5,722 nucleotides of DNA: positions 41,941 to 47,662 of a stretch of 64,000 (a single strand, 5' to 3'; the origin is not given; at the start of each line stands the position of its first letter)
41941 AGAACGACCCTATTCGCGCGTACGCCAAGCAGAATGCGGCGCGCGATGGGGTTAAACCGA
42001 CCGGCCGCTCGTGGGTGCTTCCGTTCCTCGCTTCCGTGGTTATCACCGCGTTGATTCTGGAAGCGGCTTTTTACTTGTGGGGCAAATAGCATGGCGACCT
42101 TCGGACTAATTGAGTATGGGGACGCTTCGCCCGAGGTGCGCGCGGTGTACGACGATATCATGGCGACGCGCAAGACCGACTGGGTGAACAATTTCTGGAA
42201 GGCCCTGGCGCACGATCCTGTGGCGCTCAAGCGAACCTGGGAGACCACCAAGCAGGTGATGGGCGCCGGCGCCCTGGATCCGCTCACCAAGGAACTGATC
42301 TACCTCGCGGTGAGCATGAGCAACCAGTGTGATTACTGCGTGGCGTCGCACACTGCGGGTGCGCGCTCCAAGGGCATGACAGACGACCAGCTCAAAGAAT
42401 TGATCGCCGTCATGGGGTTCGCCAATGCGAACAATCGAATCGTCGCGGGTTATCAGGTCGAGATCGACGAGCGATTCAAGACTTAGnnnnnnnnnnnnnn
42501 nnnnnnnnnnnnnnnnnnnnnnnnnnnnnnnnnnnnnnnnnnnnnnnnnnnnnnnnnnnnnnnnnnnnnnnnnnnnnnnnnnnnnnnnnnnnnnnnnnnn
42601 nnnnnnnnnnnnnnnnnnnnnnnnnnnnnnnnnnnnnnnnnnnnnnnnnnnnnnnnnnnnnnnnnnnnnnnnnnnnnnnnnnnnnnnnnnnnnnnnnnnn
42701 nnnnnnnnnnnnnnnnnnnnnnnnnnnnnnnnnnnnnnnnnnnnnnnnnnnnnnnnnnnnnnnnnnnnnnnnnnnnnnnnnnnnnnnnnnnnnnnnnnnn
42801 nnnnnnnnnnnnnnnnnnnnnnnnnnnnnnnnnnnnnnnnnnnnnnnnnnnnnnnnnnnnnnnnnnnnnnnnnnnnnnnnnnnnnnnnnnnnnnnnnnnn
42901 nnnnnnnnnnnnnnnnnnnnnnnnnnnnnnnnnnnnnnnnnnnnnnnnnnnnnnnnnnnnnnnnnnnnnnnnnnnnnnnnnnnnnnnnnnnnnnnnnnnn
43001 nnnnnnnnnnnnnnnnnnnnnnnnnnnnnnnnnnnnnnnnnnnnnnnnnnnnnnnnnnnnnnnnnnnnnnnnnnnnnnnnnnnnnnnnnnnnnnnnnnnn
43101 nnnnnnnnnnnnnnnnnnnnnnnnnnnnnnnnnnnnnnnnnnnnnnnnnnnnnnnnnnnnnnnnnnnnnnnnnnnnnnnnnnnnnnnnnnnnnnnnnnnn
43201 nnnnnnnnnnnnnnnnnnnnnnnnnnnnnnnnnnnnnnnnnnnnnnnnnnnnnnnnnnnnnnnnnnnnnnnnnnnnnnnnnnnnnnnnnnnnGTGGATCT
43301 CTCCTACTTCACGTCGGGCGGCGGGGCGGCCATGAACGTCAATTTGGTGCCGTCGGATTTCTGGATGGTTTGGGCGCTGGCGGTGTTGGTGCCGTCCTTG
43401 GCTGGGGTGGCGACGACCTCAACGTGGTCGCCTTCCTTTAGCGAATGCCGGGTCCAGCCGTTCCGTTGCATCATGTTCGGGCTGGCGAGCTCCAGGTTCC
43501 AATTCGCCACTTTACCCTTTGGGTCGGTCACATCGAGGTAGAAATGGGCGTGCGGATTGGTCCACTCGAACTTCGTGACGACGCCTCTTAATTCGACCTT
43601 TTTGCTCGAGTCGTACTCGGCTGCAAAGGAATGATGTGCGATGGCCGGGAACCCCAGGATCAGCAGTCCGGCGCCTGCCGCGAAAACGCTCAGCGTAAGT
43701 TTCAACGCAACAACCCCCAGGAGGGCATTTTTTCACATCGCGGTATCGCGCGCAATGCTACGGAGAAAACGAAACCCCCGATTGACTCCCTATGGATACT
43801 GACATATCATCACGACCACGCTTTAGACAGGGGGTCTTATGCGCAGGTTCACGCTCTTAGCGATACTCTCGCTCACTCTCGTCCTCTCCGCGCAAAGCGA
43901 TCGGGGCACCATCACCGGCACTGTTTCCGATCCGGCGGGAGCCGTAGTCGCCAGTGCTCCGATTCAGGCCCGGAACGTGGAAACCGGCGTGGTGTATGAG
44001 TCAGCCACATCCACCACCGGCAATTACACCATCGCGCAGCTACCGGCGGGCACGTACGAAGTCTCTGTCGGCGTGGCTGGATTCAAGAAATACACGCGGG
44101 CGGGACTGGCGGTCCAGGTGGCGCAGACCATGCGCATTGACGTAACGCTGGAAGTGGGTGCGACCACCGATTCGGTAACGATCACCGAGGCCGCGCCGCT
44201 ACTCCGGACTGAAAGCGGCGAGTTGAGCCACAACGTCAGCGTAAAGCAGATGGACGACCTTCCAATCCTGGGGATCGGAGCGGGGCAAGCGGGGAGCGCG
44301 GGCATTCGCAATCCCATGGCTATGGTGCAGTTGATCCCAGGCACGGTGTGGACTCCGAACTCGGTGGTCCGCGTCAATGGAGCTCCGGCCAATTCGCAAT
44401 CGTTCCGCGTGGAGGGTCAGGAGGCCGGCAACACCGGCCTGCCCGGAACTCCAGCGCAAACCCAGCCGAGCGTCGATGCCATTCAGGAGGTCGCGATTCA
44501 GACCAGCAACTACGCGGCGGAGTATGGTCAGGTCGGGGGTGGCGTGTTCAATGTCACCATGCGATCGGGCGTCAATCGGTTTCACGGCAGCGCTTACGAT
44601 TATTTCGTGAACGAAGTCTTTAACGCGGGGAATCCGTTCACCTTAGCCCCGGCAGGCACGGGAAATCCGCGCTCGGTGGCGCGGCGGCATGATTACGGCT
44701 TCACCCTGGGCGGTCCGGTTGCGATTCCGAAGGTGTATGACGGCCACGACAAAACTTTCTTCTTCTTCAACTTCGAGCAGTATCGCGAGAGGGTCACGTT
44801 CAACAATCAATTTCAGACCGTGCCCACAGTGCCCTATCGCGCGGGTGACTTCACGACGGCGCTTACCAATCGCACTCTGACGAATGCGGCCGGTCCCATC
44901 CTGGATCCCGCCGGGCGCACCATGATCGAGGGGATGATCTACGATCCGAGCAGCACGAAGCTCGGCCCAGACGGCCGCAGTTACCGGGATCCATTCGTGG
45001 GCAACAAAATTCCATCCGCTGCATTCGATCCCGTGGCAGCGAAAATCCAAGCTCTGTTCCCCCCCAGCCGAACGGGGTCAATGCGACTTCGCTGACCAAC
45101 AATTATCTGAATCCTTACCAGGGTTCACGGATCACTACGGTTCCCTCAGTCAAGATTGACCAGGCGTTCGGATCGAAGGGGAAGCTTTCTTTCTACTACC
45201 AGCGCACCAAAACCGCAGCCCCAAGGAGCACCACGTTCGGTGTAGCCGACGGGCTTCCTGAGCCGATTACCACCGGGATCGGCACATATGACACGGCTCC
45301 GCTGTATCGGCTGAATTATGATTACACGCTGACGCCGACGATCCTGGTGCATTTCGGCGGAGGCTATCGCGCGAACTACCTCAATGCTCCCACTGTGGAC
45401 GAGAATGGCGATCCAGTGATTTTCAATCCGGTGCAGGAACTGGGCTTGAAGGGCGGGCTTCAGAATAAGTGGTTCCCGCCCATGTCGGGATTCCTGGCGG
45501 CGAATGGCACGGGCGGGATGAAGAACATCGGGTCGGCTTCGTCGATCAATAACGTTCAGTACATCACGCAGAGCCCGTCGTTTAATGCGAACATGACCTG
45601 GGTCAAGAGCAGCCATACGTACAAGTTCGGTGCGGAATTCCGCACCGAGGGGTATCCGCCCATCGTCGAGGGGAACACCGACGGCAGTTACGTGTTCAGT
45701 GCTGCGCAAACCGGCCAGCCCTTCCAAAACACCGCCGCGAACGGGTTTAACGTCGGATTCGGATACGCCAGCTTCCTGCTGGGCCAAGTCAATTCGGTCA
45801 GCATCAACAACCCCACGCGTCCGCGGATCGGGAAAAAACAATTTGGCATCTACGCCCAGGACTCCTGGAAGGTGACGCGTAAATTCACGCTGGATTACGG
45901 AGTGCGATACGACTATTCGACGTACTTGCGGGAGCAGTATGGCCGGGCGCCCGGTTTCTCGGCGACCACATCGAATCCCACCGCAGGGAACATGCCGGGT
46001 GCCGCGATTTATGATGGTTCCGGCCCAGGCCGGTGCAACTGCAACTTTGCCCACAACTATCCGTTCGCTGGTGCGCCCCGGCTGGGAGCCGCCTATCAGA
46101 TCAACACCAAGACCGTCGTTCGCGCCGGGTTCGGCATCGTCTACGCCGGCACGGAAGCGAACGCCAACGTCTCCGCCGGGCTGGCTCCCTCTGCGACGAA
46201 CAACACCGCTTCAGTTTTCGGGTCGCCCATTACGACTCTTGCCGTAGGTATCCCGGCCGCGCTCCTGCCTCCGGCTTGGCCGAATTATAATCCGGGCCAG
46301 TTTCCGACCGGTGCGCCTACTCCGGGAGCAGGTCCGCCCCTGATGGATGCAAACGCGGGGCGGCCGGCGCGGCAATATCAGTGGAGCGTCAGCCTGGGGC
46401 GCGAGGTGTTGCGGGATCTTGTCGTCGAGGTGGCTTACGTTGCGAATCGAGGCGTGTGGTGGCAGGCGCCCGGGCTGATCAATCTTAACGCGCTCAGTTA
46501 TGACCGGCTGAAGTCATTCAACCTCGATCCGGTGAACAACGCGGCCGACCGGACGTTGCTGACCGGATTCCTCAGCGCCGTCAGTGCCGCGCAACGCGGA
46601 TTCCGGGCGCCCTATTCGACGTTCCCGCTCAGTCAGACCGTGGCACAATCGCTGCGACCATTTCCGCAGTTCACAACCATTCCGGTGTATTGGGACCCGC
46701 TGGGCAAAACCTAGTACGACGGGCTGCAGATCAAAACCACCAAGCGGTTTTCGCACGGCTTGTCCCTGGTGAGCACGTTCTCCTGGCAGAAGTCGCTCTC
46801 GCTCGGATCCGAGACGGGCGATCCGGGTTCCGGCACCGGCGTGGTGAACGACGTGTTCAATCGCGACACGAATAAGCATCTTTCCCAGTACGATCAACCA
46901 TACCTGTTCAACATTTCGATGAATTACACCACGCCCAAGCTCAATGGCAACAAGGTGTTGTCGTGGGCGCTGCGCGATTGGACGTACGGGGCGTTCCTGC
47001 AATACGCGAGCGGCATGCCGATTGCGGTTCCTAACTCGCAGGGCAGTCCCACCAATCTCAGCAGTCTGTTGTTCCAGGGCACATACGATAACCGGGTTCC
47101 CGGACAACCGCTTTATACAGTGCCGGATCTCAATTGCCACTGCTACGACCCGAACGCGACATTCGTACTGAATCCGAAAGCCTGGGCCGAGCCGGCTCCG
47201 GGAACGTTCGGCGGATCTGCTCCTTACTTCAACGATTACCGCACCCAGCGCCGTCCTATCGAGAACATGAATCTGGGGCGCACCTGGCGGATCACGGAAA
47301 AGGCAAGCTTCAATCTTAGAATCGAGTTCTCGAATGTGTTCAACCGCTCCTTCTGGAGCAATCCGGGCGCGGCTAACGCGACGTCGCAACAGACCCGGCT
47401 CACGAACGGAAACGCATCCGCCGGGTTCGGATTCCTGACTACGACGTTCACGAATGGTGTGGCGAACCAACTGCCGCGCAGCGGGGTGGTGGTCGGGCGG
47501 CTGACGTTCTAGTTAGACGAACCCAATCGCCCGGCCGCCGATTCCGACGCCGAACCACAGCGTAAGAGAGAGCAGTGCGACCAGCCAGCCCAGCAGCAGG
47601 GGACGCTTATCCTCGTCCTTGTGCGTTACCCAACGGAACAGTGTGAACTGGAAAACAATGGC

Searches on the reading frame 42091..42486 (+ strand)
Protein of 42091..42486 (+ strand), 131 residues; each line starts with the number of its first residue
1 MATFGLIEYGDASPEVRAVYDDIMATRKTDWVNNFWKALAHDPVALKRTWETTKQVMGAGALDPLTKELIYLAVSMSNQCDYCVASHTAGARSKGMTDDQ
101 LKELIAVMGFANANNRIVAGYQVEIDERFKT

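Call 37: search_protein_families(library=pfam, proteins=[window:42091-42486:+], max_evalue=0.001)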
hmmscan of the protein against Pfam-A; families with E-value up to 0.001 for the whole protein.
window:42091-42486:+ (131 aa): 1 family
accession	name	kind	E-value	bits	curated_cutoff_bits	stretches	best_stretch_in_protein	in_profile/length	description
PF02627.25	CMD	-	8.7e-21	74.2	23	1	46-121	4-79/84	Carboxymuconolactone decarboxylase family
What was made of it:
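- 42091..42486 (+): CMD/AhpD-like protein, convergent with B2. A possible recurrent neighbour. Pfam CMD, E 9e-21 (call 37).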

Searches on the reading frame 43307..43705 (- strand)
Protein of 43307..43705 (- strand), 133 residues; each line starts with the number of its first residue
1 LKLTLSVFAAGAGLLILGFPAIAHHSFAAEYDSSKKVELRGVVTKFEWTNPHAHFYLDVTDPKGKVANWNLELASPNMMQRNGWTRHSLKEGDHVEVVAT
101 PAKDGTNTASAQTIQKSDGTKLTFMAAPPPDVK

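Call 4: search_protein_families(library=pfam, proteins=[window:43307-43705:-], max_evalue=1)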
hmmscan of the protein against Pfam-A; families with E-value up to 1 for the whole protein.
seq(133 aa): 4 families
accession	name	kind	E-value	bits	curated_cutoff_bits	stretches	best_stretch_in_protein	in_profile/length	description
PF19649.4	DUF6152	-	3.6e-33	114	27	1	15-108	3-95/98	Family of unknown function (DUF6152)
PF18914.6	DUF5666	-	0.02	15.6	27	1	86-110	35-57/60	Domain of unknown function (DUF5666)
PF16738.10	CBM26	-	0.1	13.2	28.1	1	47-99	8-57/70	Starch-binding module 26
PF13567.11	DUF4131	-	0.19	11.9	31.6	1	4-69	35-104/165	Domain of unknown function (DUF4131)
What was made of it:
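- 43304..43705 (-): Gene A, copy 2: DUF6152 protein, 133 aa. Signal peptide ...FPAIA; mature N-terminus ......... (His codons 43636-43631). Pfam E 4e-33 (call 4).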

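Call 5: search_protein_families(library=ncbifam, proteins=[window:43307-43705:-], max_evalue=1)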
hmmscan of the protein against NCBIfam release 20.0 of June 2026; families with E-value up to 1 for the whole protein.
seq(133 aa): 2 families
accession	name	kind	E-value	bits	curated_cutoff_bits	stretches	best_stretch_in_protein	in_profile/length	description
TIGR01683.1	thiS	equivalog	0.057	13.8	37.45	1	80-99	40-59/64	sulfur carrier protein ThiS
NF041560.1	T6SS_Burk_ExIF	subfamily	0.067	12.9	90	1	86-105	77-96/234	putative type VI secretion system effector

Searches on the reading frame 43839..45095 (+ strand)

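Call 78: search_protein_families(library=pfam, proteins=[window:43839-45095:+], max_evalue=0.0001)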
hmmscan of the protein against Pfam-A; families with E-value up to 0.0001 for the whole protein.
window:43839-45095:+ (418 aa): 3 families
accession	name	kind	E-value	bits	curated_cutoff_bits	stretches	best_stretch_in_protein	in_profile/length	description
PF25183.1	OMP_b-brl_4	-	3.5e-36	125.4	30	1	240-410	1-133/838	Outer membrane beta barrel domain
PF13620.12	CarboxypepD_reg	-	2.1e-18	66.9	32.3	1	24-105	1-82/82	Carboxypeptidase regulatory-like domain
PF13715.12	CarbopepD_reg_2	-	2.3e-05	24.8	32.2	1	25-105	1-75/88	CarboxypepD_reg-like domain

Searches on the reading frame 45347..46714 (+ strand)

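Call 78: search_protein_families(library=pfam, proteins=[window:45347-46714:+], max_evalue=0.0001)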
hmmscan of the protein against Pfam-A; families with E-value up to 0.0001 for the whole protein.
window:45347-46714:+ (455 aa): 2 families
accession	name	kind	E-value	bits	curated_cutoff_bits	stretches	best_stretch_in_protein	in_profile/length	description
PF25183.1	OMP_b-brl_4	-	1.8e-58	199.1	30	1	27-447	241-596/838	Outer membrane beta barrel domain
PF00593.30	TonB_dep_Rec_b-barrel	-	1.1e-10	42.5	27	1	60-286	55-249/436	TonB dependent receptor-like, beta-barrel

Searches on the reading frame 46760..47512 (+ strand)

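Call 78: search_protein_families(library=pfam, proteins=[window:46760-47512:+], max_evalue=0.0001)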
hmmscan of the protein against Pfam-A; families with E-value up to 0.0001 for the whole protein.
window:46760-47512:+ (250 aa): 1 family
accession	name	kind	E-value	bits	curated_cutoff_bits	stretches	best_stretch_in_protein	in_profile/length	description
PF25183.1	OMP_b-brl_4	-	1.4e-25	90.4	30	1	3-229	622-830/838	Outer membrane beta barrel domain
